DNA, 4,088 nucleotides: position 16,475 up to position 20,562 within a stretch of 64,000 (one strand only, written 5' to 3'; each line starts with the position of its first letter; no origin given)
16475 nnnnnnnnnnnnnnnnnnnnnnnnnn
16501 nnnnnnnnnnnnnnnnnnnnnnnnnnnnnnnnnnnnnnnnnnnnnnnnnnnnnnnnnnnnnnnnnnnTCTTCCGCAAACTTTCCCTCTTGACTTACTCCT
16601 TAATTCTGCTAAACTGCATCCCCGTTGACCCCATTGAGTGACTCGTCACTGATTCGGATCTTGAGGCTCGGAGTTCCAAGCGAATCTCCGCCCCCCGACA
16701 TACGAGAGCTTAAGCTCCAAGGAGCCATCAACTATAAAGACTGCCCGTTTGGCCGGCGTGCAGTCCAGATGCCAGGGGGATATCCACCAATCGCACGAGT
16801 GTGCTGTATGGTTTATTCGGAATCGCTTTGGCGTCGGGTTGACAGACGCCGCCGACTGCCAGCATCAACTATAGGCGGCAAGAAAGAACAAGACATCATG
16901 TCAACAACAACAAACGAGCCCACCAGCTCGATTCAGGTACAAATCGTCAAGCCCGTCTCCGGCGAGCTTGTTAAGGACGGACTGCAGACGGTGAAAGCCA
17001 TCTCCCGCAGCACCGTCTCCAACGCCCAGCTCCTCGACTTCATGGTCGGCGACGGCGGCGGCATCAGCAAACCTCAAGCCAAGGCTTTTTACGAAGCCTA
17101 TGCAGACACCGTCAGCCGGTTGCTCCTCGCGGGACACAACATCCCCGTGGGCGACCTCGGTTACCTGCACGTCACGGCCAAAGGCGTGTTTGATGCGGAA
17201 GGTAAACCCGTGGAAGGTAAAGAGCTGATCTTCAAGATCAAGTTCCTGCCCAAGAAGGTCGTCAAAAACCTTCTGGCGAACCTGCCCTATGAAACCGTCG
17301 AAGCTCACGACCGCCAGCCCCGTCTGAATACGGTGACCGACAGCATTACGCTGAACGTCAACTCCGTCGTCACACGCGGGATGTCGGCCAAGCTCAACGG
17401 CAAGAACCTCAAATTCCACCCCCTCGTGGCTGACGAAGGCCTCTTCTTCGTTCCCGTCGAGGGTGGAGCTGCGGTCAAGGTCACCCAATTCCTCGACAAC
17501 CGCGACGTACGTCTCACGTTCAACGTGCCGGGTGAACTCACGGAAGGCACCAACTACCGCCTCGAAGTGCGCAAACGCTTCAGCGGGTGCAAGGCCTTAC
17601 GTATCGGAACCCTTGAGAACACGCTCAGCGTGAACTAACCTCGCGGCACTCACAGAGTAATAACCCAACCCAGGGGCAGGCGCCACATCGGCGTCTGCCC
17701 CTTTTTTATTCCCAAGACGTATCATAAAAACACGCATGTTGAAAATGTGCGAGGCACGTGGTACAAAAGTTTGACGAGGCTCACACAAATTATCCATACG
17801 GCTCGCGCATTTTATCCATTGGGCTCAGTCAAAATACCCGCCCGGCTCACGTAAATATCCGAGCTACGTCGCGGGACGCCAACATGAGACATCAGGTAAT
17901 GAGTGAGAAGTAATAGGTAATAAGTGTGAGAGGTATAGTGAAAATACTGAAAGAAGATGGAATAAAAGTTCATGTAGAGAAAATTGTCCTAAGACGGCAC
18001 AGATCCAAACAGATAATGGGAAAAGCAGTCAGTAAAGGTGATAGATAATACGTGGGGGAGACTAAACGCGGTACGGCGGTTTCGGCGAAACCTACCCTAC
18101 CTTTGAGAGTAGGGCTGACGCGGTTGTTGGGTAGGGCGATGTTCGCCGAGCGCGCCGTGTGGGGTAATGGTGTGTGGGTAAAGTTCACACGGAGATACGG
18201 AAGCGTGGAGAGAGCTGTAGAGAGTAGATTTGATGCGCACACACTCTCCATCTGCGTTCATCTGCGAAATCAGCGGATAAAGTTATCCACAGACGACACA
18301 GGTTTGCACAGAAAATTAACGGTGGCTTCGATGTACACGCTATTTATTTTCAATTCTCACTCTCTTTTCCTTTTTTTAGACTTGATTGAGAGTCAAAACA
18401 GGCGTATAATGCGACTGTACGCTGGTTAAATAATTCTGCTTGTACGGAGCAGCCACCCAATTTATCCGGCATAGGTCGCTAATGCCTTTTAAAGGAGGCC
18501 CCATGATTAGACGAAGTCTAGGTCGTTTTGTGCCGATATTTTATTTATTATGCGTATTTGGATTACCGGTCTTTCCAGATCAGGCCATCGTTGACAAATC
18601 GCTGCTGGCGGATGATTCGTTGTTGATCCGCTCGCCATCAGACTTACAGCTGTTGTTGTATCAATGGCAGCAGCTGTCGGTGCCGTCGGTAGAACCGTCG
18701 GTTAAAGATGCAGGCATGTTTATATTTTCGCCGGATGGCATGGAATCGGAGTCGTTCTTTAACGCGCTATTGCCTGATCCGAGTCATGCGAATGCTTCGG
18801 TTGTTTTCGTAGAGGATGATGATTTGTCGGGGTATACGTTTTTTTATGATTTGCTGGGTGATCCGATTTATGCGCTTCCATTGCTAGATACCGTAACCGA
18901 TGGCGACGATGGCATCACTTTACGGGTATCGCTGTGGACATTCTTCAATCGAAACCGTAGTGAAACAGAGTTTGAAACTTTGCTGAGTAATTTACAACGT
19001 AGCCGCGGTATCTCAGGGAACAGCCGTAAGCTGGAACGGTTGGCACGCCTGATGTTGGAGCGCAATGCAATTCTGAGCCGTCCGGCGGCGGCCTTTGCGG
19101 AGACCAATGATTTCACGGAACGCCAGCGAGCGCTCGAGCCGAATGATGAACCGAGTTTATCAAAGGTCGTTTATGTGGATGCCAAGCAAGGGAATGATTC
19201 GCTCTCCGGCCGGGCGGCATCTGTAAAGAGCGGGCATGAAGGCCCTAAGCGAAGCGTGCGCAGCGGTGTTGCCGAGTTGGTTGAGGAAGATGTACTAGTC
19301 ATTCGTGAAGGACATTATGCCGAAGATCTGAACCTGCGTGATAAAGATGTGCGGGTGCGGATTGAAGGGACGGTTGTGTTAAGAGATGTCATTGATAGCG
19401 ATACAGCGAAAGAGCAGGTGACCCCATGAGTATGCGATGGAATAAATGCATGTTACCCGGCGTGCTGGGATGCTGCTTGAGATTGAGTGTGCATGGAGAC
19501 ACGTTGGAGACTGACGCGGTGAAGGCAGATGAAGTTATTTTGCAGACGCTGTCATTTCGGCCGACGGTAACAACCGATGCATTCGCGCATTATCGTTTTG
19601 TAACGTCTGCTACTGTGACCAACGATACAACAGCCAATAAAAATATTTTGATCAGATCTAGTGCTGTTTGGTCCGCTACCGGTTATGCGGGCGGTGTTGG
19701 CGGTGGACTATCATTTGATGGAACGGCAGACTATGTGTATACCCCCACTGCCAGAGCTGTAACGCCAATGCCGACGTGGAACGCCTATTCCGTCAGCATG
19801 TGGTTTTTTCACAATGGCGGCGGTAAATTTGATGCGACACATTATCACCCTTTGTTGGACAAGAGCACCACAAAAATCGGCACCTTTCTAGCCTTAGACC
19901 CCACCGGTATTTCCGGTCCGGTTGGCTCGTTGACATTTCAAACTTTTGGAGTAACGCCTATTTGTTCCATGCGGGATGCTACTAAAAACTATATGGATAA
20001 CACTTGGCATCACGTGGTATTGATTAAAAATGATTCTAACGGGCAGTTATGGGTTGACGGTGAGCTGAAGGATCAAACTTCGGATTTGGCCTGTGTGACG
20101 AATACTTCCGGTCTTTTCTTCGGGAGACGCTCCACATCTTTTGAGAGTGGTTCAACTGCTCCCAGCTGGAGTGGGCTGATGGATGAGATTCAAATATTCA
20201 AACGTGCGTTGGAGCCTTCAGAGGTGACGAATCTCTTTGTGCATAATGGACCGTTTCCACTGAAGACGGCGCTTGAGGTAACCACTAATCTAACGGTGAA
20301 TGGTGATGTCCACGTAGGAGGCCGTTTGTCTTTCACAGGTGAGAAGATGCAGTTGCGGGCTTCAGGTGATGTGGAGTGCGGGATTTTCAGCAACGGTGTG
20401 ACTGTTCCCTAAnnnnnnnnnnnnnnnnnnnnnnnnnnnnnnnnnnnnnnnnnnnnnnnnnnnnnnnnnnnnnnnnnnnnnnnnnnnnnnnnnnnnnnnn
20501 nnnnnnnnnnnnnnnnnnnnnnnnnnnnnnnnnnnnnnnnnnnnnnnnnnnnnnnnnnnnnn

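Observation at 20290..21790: Shared ~40-aa module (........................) at the C-termini of both LamG proteins and the N-terminus of the TSP3-repeat protein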

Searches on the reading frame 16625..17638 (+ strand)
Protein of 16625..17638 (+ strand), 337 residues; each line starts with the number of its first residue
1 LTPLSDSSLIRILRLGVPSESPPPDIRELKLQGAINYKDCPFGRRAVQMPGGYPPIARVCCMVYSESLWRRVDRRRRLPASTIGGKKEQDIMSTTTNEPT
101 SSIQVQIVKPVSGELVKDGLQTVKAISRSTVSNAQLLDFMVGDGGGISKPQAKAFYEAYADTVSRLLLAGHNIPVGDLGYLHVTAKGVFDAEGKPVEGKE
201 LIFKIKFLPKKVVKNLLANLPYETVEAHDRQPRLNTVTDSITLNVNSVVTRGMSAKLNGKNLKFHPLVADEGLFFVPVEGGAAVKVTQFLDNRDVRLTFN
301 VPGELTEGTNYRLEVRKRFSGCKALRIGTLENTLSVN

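Call 3: search_protein_families(library=pfam, proteins=[window:16625-17638:+], max_evalue=0.01)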
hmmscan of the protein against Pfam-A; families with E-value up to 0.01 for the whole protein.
window:16625-17638:+ (337 aa): 3 families
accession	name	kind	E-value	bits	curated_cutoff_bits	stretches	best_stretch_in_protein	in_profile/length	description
PF14734.12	DUF4469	-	7.4e-15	55.2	22.6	1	235-321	2-89/101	Domain of unknown function (DUF4469) with IG-like fold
PF14848.11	HU-DNA_bdg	-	3.3e-05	24.3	30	1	124-223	22-120/124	DNA-binding domain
PF18291.6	HU-HIG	-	0.00017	22.1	26.2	1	123-218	24-119/125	HU domain fused to wHTH, Ig, or Glycine-rich motif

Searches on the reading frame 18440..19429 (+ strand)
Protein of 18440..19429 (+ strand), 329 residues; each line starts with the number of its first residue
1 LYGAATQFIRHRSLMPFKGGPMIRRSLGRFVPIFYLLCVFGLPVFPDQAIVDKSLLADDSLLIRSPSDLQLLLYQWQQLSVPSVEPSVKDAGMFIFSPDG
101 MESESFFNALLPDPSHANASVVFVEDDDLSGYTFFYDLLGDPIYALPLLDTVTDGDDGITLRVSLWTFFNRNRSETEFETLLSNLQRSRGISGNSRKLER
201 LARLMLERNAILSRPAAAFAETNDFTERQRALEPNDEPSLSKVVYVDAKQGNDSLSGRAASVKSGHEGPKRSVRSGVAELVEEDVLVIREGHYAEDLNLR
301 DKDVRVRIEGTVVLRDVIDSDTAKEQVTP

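Call 3: search_protein_families(library=pfam, proteins=[window:18440-19429:+], max_evalue=0.01)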
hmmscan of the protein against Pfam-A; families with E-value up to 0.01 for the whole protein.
window:18440-19429:+ (329 aa): 0 families

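Call 5: search_protein_families(library=ncbifam, proteins=[window:18440-19429:+], max_evalue=1)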
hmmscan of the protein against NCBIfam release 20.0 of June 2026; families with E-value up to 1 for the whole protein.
window:18440-19429:+ (329 aa): 0 families

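Call 52: search_protein_families(library=pfam, proteins=[window:18440-19429:+], max_evalue=5)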
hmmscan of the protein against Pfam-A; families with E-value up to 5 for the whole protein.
window:18440-19429:+ (329 aa): 0 families
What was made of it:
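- No protease, transpeptidase or intein-like domain was found in any cassette protein (calls 3, 5, 52).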

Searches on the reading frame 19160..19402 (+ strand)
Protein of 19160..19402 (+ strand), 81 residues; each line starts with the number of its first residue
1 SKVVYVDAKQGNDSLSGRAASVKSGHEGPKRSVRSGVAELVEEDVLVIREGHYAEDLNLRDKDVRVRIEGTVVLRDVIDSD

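Call 82: search_solved_structures(query=A7, max_evalue=10, show_alignments=2)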
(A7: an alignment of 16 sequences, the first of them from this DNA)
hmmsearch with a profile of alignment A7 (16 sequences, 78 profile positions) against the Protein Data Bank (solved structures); distinct sequences matched with E-value up to 10: 60.
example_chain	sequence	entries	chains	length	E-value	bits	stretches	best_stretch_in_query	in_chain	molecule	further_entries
1xg2_A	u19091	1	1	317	0.0065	19.5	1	32-70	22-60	Pectinesterase 1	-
7dmk_A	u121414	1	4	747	0.011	18.8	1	31-56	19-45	BcAlyPL6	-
9rkv_M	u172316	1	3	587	0.016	18.2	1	6-72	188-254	Putative tail fiber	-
1gq8_A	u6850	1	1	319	0.025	17.6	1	24-69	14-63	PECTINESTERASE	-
9rx2_A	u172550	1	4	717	0.066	16.2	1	8-55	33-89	Parallel beta-helix repeat protein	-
3vst_A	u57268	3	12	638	0.069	16.2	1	28-57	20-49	Xylosidase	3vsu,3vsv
8fqc_P1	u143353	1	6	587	0.082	15.9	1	27-69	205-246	Tail Spike protein, gp124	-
5gkq_A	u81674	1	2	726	0.26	14.4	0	31-68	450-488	AlyGC mutant - R241A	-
5gkd_A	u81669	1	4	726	0.26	14.3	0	31-68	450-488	AlyGC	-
5z9t_A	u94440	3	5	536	0.38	13.8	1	33-68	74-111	alginate lyase AlyF-OU02 | Alginate lyase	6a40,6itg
7bz0_A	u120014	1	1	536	0.38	13.8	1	33-68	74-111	Alginate lyase AlyF-OU02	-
8tne_A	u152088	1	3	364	0.65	13.1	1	21-69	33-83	Pectinesterase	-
2q15_A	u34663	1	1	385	0.95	12.5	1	4-52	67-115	Beta-secretase 1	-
2q11_A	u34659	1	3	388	0.96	12.5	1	4-52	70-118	Beta-secretase 1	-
2vie_A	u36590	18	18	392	0.98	12.5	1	4-52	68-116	BETA-SECRETASE 1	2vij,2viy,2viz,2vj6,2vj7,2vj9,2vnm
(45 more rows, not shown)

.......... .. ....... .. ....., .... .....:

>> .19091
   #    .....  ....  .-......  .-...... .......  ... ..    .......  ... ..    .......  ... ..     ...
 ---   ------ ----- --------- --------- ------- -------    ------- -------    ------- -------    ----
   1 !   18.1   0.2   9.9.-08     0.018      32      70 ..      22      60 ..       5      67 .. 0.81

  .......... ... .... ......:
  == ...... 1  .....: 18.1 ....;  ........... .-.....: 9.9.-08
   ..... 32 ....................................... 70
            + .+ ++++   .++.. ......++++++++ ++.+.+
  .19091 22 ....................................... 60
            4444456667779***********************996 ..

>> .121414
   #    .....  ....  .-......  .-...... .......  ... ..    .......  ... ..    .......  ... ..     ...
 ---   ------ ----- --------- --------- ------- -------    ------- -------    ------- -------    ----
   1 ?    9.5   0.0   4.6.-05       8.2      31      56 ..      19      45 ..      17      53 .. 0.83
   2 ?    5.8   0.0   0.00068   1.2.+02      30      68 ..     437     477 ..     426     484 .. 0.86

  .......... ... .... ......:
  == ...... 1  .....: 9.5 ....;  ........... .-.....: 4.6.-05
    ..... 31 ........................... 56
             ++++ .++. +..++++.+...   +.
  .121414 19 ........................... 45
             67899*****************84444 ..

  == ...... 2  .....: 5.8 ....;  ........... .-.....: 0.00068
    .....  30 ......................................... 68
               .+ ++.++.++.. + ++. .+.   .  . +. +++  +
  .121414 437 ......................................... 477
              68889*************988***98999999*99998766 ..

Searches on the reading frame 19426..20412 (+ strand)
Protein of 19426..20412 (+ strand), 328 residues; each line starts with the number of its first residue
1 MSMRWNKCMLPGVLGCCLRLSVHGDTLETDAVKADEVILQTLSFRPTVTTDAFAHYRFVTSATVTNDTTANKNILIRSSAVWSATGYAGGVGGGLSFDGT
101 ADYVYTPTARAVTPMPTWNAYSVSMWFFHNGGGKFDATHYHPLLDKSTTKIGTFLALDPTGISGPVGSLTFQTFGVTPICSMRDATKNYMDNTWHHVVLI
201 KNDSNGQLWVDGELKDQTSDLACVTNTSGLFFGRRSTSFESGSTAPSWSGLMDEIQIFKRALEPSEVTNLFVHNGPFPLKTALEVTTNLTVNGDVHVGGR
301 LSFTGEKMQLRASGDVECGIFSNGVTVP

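Call 3: search_protein_families(library=pfam, proteins=[window:19426-20412:+], max_evalue=0.01)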
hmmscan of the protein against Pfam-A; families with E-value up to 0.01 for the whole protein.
window:19426-20412:+ (328 aa): 3 families
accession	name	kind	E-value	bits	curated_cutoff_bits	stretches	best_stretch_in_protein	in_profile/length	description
PF13385.13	Laminin_G_3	-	1.2e-15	58.3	27.6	1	98-267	1-150/151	Concanavalin A-like lectin/glucanases superfamily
PF02210.31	Laminin_G_2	-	3.9e-06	27.8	22.9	1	184-257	46-123/126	Laminin G domain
PF00054.30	Laminin_G_1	-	0.00059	20.5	24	1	186-252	47-120/131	Laminin G domain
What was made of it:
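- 19426..20412 (+): LamG-A gene (328 residues): signal peptide, N-element (about residues 26-47), Laminin_G_3 domain, module. Pfam PF13385, E 1.2e-15 (call 3).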

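Call 5: search_protein_families(library=ncbifam, proteins=[window:19426-20412:+], max_evalue=1)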
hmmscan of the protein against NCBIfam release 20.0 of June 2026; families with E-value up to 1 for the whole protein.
window:19426-20412:+ (328 aa): 1 family
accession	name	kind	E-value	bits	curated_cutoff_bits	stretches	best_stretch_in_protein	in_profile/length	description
NF052521.1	TafC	equivalog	3.2e-05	23.2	410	1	187-273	277-362/373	TafC family fimbrial protein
